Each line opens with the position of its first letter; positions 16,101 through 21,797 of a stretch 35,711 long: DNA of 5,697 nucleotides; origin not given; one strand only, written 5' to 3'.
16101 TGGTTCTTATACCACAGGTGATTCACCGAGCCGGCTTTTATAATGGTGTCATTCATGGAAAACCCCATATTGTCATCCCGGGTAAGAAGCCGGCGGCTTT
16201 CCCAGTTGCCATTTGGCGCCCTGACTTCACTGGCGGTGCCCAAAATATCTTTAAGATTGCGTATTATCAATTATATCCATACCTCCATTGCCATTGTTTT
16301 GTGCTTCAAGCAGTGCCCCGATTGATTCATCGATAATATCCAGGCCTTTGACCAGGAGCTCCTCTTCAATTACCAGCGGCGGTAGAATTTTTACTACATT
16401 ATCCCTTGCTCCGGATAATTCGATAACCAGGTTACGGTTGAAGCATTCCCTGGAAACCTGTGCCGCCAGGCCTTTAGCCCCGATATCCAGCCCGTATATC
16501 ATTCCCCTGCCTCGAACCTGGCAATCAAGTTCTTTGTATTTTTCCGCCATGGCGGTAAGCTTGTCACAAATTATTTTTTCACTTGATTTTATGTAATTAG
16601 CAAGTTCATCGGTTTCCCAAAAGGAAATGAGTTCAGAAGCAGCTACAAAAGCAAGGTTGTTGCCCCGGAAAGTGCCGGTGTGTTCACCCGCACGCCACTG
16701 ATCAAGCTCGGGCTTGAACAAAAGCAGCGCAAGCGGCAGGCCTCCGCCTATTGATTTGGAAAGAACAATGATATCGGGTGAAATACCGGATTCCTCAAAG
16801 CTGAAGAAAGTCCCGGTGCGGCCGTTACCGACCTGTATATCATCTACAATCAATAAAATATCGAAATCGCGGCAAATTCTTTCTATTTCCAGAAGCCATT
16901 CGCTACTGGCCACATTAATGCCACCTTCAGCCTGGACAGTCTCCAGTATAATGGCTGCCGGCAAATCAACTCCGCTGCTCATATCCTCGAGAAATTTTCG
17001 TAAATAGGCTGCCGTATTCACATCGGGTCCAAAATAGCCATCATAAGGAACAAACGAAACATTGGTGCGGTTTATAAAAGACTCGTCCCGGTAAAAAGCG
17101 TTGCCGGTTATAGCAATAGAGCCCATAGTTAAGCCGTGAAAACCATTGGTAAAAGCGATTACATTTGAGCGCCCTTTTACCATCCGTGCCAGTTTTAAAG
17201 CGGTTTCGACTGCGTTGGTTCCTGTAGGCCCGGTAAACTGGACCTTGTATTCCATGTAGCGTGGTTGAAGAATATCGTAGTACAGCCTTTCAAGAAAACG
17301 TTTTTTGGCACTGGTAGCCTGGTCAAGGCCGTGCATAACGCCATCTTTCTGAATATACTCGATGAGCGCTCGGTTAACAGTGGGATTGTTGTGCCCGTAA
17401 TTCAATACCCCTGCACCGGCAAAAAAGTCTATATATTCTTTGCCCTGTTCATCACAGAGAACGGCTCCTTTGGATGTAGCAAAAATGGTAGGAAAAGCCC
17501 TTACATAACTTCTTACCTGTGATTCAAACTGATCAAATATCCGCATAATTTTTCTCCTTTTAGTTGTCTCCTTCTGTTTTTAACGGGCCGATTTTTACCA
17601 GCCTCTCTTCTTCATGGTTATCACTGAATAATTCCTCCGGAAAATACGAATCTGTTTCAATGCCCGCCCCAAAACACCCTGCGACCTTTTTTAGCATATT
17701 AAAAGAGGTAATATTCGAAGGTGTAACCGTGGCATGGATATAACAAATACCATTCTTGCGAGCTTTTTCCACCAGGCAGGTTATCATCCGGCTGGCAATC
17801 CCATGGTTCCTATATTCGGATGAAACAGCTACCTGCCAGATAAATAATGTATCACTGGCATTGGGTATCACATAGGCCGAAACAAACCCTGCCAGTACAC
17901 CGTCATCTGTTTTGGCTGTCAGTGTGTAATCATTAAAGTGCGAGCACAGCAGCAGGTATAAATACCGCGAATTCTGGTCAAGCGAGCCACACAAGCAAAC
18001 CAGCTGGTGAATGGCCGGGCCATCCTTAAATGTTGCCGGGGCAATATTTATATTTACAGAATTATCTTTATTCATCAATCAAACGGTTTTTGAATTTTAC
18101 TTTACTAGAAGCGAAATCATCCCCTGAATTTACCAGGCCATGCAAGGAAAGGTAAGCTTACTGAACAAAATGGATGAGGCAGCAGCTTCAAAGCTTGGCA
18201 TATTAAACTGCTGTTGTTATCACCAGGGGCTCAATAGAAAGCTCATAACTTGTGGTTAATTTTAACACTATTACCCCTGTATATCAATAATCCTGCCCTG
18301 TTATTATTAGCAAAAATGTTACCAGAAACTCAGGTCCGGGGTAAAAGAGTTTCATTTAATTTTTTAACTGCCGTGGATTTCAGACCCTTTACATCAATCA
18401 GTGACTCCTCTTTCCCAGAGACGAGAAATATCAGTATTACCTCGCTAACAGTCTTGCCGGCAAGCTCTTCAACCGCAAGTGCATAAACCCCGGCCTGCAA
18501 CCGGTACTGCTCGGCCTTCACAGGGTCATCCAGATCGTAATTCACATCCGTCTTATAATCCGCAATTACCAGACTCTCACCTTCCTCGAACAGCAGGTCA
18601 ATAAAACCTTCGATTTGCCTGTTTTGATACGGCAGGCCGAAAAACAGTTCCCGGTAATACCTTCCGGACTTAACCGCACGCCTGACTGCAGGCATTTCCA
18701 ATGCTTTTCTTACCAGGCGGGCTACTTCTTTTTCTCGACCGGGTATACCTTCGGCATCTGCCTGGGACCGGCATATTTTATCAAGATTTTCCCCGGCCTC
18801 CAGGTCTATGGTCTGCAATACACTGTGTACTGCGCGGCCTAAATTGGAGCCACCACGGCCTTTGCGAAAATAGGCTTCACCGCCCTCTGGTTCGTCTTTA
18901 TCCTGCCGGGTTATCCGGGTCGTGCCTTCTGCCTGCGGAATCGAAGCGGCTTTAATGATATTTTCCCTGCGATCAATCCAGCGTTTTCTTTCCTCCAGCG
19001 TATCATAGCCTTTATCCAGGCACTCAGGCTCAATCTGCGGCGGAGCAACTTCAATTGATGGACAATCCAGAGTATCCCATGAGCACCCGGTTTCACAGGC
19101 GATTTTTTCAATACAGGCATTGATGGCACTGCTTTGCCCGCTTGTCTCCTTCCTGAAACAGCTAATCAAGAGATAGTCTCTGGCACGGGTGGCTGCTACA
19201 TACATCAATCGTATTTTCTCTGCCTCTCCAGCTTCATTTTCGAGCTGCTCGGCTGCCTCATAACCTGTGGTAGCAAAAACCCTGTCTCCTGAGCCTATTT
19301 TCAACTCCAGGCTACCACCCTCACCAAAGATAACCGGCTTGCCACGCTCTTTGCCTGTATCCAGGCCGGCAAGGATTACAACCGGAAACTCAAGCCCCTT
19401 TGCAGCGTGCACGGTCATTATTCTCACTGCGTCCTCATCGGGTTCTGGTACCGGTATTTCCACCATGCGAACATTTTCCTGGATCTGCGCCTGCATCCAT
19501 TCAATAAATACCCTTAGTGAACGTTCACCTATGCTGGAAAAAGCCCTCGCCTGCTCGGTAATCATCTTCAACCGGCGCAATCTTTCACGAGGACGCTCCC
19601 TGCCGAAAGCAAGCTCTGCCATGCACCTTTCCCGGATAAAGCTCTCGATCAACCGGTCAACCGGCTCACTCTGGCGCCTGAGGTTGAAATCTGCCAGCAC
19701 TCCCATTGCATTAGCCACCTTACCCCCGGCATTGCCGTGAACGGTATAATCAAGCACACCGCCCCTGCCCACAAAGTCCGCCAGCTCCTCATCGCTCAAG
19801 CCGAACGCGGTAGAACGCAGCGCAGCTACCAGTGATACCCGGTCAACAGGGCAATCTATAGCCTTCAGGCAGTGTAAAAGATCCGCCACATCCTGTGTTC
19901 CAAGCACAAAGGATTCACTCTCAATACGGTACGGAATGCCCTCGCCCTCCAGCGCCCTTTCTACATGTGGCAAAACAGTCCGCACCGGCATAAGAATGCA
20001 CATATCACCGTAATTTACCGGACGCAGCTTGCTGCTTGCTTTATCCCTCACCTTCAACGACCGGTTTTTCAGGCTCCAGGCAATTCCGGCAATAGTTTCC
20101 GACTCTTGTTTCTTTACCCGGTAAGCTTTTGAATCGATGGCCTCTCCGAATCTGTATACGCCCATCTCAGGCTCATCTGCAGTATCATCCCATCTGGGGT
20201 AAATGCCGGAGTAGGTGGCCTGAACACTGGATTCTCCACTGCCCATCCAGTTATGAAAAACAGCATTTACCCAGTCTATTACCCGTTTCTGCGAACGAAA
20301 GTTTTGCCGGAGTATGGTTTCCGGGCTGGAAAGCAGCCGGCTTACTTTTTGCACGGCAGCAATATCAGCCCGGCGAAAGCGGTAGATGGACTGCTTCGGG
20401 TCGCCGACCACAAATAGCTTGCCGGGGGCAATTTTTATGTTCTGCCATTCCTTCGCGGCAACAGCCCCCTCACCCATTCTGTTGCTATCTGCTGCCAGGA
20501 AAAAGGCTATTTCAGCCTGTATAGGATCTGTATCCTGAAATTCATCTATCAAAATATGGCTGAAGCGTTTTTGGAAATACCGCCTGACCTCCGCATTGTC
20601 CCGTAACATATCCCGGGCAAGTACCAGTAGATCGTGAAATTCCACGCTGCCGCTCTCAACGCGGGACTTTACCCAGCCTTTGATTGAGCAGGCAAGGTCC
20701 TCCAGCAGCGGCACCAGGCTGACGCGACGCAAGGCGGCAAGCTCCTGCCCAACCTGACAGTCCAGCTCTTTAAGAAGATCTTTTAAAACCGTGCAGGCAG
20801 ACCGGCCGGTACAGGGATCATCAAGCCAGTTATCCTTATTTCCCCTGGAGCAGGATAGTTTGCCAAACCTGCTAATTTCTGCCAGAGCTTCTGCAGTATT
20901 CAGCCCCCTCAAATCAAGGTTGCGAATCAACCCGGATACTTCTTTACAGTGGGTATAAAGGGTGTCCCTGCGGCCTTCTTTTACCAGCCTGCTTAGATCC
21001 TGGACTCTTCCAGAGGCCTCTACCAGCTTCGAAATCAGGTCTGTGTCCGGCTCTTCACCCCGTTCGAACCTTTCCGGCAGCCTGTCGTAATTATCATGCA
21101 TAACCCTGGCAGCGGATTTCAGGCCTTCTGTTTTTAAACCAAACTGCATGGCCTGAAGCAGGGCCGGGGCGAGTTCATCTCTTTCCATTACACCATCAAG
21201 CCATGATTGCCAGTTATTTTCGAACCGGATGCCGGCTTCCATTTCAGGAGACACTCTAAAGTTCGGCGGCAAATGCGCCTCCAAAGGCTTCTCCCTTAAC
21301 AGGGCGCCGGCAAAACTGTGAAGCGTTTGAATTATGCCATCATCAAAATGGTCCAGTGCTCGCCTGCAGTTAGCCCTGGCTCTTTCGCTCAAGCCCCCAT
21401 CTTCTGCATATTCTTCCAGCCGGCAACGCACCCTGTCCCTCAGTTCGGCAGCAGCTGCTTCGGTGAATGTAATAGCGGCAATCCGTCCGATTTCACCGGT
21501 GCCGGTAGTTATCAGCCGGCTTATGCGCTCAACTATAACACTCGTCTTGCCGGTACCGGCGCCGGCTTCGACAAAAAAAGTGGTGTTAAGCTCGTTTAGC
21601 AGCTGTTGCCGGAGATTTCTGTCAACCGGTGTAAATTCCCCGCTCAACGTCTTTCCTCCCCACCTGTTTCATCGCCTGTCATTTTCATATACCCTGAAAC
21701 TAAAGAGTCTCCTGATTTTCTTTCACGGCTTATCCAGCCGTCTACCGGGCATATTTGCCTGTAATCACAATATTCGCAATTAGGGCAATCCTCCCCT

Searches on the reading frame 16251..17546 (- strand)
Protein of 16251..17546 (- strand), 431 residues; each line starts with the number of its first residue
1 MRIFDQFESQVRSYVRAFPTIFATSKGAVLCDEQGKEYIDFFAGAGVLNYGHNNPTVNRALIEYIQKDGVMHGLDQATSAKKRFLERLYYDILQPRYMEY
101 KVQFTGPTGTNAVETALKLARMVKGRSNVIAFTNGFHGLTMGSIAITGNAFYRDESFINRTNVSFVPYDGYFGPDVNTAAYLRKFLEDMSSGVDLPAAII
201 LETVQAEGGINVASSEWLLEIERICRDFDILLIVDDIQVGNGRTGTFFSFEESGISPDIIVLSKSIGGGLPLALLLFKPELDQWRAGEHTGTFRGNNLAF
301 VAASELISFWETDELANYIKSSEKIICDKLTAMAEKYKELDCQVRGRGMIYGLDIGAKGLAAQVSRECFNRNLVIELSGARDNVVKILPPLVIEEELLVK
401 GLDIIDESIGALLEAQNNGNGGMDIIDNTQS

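Call 30: search_protein_families(library=pfam, proteins=[window:16251-17546:-], max_evalue=0.00001)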
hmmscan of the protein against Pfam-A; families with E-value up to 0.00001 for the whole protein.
window:16251-17546:- (431 aa): 1 family
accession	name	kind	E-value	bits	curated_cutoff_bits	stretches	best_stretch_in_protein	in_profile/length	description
PF00202.27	Aminotran_3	-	2.6e-78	263.9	30.5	1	18-407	9-401/403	Aminotransferase class-III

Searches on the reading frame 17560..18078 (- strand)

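Call 32: search_protein_families(library=pfam, proteins=[window:17560-18078:-], max_evalue=0.00001)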
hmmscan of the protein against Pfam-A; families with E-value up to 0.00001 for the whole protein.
window:17560-18078:- (172 aa): 2 families
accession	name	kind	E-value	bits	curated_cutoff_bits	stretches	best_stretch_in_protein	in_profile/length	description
PF00583.31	Acetyltransf_1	-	2.3e-16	60.5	20.7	1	44-133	24-114/116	Acetyltransferase (GNAT) family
PF13508.13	Acetyltransf_7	-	1.1e-07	32.6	27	1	54-117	7-66/84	Acetyltransferase (GNAT) domain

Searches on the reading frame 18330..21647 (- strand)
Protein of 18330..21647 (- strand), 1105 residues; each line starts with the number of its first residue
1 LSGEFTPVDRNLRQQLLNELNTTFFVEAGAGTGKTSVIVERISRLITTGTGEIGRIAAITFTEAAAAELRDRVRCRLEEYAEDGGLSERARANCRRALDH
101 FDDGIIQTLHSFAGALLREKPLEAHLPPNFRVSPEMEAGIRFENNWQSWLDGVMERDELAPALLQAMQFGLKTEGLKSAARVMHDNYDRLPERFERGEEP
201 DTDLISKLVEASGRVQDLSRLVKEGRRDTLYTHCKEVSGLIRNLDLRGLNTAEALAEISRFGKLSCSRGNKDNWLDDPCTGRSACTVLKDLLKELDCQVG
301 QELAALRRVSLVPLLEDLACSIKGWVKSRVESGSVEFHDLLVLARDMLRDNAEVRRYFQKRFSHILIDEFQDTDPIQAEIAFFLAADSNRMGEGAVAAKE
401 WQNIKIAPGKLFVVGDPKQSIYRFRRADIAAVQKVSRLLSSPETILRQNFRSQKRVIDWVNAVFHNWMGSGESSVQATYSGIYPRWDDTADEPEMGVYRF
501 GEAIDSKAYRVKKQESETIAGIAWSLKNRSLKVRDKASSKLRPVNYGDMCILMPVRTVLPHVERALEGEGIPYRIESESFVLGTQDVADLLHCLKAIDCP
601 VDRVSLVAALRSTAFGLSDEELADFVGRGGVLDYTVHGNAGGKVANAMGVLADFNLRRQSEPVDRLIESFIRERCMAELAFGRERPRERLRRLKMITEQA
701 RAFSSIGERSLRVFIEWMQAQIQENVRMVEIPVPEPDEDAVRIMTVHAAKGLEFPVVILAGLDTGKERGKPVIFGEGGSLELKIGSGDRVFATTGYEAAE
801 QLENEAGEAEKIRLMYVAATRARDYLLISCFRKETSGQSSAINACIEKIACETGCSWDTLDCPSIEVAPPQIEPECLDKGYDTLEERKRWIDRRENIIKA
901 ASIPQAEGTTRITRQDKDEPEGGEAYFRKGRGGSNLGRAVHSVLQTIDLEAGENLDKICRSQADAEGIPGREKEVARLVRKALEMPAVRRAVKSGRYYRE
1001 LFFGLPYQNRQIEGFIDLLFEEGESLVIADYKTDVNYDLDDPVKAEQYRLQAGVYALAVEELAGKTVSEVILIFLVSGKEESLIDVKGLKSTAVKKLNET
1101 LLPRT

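Call 32: search_protein_families(library=pfam, proteins=[window:18330-21647:-], max_evalue=0.00001)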
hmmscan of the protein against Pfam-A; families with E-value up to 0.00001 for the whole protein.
window:18330-21647:- (1105 aa): 5 families
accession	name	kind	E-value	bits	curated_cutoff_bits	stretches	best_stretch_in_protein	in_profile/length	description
PF00580.27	UvrD-helicase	-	1.6e-51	176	23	1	14-436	6-267/271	UvrD/REP helicase N-terminal domain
PF13361.12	UvrD_C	-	1.7e-24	87.4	25.6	2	736-832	282-349/350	UvrD-like helicase C-terminal domain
PF13245.12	AAA_19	-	7e-14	52.6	25.1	1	21-425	11-134/134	AAA domain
PF12705.13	PDDEXK_1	-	7.4e-11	42.9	22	1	935-1075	36-189/247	PD-(D/E)XK nuclease superfamily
PF13538.12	UvrD_C_2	-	1.2e-09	38.3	27.4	0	741-765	2-26/52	UvrD-like helicase C-terminal domain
